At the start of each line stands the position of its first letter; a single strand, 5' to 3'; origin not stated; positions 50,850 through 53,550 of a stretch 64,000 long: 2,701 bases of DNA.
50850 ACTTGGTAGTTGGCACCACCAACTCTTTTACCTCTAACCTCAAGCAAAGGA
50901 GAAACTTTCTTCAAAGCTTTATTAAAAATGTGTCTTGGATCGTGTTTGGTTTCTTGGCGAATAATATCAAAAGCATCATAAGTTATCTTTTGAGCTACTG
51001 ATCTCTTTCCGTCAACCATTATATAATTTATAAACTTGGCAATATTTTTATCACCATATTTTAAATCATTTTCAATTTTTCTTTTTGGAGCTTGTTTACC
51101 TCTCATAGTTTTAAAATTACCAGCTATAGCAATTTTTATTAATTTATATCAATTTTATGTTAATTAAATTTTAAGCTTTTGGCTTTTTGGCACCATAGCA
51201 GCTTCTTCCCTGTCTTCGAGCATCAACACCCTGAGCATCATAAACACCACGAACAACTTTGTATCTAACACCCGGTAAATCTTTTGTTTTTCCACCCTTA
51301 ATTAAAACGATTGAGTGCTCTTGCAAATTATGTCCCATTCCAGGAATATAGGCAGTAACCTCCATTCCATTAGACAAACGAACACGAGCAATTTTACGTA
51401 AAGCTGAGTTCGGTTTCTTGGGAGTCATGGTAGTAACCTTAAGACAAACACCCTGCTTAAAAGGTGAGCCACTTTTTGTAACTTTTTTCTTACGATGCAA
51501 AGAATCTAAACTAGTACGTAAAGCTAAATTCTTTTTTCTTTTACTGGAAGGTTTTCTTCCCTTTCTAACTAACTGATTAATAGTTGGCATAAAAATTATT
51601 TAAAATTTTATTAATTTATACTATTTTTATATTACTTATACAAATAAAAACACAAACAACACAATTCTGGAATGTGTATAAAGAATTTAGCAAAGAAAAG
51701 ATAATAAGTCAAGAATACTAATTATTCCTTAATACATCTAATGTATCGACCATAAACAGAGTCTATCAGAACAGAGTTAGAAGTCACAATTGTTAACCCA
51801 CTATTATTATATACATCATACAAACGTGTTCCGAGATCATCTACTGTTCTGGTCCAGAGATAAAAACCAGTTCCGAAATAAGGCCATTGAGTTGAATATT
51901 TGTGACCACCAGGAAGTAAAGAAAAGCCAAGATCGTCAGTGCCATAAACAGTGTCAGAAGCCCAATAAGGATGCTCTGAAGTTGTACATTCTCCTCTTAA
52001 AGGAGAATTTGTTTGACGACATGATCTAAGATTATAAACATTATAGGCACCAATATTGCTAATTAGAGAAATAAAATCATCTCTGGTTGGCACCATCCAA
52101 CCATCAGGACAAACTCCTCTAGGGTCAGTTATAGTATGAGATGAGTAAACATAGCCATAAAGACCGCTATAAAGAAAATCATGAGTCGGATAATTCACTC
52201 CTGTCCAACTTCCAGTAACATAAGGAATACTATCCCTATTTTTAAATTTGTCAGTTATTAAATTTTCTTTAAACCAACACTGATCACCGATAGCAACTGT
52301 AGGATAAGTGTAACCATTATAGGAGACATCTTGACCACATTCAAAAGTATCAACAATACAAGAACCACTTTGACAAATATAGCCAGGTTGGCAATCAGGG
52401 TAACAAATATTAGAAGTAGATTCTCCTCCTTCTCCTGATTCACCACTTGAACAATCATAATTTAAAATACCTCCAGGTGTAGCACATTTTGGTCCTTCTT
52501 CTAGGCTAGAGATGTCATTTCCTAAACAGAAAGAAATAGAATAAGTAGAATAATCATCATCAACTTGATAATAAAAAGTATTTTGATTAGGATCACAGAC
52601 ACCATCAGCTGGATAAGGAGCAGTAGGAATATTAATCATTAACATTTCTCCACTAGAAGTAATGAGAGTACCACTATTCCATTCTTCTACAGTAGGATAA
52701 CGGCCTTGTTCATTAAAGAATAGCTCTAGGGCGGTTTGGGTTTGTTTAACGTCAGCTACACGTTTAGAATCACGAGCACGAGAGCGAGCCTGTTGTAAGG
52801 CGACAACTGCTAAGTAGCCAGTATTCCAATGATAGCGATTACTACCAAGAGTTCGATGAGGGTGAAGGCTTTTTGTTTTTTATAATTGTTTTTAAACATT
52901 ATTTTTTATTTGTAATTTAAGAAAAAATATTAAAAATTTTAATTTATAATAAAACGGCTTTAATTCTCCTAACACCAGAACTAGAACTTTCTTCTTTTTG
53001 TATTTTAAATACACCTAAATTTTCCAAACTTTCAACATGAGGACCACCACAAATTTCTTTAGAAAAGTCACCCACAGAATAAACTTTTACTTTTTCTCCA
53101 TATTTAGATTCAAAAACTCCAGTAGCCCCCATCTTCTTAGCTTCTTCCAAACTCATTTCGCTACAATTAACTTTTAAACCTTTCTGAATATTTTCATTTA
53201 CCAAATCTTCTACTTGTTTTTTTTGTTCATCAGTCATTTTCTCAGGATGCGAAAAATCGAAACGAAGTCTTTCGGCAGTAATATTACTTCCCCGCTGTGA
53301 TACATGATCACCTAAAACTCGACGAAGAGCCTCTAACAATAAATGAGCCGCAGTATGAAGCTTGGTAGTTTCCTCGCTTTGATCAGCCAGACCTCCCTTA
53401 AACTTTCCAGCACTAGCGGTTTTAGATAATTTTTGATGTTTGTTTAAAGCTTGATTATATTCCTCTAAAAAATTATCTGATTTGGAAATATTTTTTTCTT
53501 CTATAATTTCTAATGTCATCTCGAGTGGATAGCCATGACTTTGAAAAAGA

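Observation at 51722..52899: Prepilin-FISUMP fusion gene interrupted by a single-base frameshift in a T-run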

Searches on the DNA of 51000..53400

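Call 70: search_rna_families(source=window, start=51000, end=53400, threshold=evalue, max_evalue=1)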
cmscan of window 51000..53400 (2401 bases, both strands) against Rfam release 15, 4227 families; matches with E-value up to 1: 0.
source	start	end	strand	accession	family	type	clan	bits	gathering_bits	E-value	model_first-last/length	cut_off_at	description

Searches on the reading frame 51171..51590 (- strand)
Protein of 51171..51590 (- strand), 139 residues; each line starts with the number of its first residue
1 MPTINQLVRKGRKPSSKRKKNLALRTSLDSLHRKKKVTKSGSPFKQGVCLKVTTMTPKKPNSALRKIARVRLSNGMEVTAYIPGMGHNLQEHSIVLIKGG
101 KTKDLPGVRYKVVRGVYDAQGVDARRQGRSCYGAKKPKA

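Call 30: find_encoding_contigs(protein=window:51171-51590:-, flank=4000, max_places=10)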
Protein window:51171-51590:- (139 aa): 4 contigs read that carry it; 3 places shown.
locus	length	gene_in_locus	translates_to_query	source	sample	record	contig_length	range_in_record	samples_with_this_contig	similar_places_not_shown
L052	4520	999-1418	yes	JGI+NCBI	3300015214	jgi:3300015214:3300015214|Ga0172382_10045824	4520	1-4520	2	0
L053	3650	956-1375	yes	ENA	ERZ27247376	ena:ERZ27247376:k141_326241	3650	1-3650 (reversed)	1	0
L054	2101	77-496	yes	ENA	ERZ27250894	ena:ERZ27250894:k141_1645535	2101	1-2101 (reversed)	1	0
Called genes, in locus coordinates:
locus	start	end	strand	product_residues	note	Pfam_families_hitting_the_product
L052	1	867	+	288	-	PF09603:Fib_succ_major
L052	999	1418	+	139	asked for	PF00164:Ribosom_S12_S23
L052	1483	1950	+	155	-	PF00177:Ribosomal_S7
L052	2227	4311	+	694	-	PF00009:GTP_EFTU, PF03144:GTP_EFTU_D2, PF22042:EF-G_D2, PF14492:EFG_III, PF16658:RF3_C (weak), PF03764:EFG_IV, PF00679:EFG_C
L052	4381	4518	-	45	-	?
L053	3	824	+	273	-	?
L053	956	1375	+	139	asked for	PF00164:Ribosom_S12_S23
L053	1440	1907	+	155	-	PF00177:Ribosomal_S7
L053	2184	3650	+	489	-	?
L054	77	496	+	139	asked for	PF00164:Ribosom_S12_S23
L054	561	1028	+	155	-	PF00177:Ribosomal_S7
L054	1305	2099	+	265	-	?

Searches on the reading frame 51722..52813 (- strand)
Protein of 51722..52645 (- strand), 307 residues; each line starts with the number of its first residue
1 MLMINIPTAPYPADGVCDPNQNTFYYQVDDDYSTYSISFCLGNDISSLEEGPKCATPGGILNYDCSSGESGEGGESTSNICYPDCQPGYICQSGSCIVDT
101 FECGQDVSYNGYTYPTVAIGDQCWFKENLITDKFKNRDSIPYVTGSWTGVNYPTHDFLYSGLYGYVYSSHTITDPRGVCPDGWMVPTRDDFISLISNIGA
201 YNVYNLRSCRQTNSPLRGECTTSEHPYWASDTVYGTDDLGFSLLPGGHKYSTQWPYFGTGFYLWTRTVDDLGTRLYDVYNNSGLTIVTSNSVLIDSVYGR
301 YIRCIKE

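Call 9: find_encoding_contigs(protein=window:51722-52645:-, flank=10000)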
Protein window:51722-52645:- (307 aa): no gene with exactly this product is on record in the collection.

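Call 57: predict_structure(alignment_id=A2)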
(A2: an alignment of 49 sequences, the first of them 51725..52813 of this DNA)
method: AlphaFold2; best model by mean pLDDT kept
length: 363 residues; sequences in the alignment: 49
mean_pLDDT: 77.4   pTM: 0.55
mean pLDDT of the five models: 77.4, 76.4, 75.4, 75.3, 75.0
residues with pLDDT >= 90: 128; 70-90: 130; 50-70: 58; < 50: 47
segments of 3 or more residues with pLDDT < 50: 126-135, 204-210, 257-278, 326-329
pLDDT, mean of each block of 10 residues (from residue 1): 85 91 96 97 93 93 81 80 92 93 92 93 55 50 74 84 93 92 92 80 42 71 86 91 87 62 46 46 58 70 82 81 60 53 59 83 91
secondary structure, 60 per line:
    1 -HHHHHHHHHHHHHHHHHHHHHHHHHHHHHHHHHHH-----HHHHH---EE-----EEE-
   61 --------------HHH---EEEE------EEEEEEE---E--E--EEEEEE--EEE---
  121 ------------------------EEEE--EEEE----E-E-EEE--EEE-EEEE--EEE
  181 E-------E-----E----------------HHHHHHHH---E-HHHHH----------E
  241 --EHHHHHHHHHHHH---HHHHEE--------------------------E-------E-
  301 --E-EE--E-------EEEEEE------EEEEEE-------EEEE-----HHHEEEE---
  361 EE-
elements in order: H2-36 H42-46 E57-59 E81-84 E91-97 E107-112 E115-117 E145-148 E151-154 E163-165 E168-170 E172-175 E178-181 H212-219 H225-229 H244-255 H259-262 E317-322 E329-334 E342-345 E354-357

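Call 61: fold_search(model_id=the predicted structure, library=pdb)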
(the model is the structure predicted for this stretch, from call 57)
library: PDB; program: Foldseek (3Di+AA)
matches with E <= 10: 91; with E <= 0.001: 0
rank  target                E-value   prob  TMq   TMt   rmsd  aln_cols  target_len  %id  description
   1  4lw9_K                1.3e-01  0.77  0.17  0.46   9.2       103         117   18  Crystal structure of Vibrio cholera major pseudopilin EpsG (released 2014-07-16)
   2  4lw9_A                1.4e-01  0.84  0.18  0.47   6.8       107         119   17  Crystal structure of Vibrio cholera major pseudopilin EpsG (released 2014-07-16)
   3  4d40_A                4.3e-01  0.87  0.18  0.65   5.5       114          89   16  High-Resolution Structure of a Type IV Pilin from Shewanella oneidensis (released 2015-04-29)
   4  3gn9_A                4.3e-01  0.54  0.17  0.48   9.3       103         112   18  Crystal structure of the major pseudopilin from the type 2 secretion system of Vibrio vulnificus (released 2009-07-28)
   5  3g20_A                1.1e+00  0.51  0.19  0.54   6.4       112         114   14  Crystal structure of the major pseudopilin from the type 2 secretion system of enterohaemorrhagic Escherichia coli (released 2009-07-28)
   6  1t92_A                1.2e+00  0.44  0.18  0.52   5.1       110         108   18  Crystal structure of N-terminal truncated pseudopilin PulG (released 2004-10-05)
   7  2py0                  1.9e+00  0.14  0.15  0.36   8.0       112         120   15  Crystal structure of Cs1 pilin chimera (released 2007-11-06)
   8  4iyn_B                2.2e+00  0.06  0.12  0.08  11.2       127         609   10  Structure of mitochondrial Hsp90 (TRAP1) with ADP-ALF4- (released 2014-01-22)
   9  6m5m_B                2.4e+00  0.02  0.07  0.14  11.4        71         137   14  SPL-1 - GlcNAc complex (released 2020-06-10)
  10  5yvq_A                2.4e+00  0.02  0.10  0.10  15.6       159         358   12  Complex of Mu phage tail fiber and its chaperone (released 2019-05-22)
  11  3g20_B                2.6e+00  0.33  0.20  0.54   6.1       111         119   15  Crystal structure of the major pseudopilin from the type 2 secretion system of enterohaemorrhagic Escherichia coli (released 2009-07-28)
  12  6a7s                  2.6e+00  0.02  0.07  0.15  11.4        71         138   14  Ca2+-independent C-type lectin SPL-2 from Saxidomus purpuratus (released 2019-03-20)
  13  6a7t_A                2.7e+00  0.03  0.07  0.16   4.4        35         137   14  Ca2+-independent C-type lectin SPL-1 from Saxidomus purpuratus (released 2019-03-20)
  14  4bhr_B                2.9e+00  0.16  0.16  0.53   6.4       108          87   12  Structure of the TTHA1221 type IV pilin protein from Thermus thermophilus (released 2013-11-20)
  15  6crn_A                2.9e+00  0.03  0.11  0.11  12.1        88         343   11  Structure of the USP15 deubiquitinase domain in complex with a high-affinity first-generation Ubv (released 2019-01-23)
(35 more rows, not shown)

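Call 71: search_solved_structures(query=A2, max_evalue=0.01)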
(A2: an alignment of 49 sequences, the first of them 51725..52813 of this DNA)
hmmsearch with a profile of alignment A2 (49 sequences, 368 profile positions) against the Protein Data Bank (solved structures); distinct sequences matched with E-value up to 0.01: 19.
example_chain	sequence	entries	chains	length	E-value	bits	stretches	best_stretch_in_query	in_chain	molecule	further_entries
9egp_A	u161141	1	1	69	6.8e-17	65.1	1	4-68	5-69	Geopilin domain 1 protein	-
7tgg_A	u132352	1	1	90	2.9e-16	63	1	5-68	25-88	Geopilin domain 1 protein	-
2m7g_A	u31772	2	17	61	2.2e-14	56.8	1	10-69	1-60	Geopilin domain 1 protein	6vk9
5wda_A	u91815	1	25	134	1e-11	48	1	10-74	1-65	General secretion pathway protein G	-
8tj2_C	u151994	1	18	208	5e-10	42.5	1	10-68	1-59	Type IV major pilin protein PilA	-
6xxd_A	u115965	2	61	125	5.7e-09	39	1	10-70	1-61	PilA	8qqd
9laa_A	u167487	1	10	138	2.4e-07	33.7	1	2-32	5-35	Type IV pilin protein PilA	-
8tum_e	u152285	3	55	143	6.9e-07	32.1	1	10-57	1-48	Type IV major pilin protein PilA | Pilin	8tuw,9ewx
2hi2_A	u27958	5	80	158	8.2e-07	31.9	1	10-69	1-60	Fimbrial protein | PilA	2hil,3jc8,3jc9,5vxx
8tob_GA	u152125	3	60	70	1e-06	31.6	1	11-58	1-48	Fimbrial protein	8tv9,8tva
1oqw_A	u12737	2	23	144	1.1e-06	31.5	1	10-57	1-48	Fimbrial protein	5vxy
1ay2_A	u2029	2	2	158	1.3e-06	31.2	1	10-69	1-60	TYPE 4 PILIN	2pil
5kua_A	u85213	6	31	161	2.2e-06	30.5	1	10-68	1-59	pilin | Neisseria meningitidis PilE variant SB-GATDH | Neisseria meningitidis PilE, SB-DATDH variant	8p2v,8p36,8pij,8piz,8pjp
8p3b_A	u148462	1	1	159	4.5e-06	29.5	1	10-43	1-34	Fimbrial protein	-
3sok_A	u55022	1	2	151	1.2e-05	28.1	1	10-41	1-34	Fimbrial protein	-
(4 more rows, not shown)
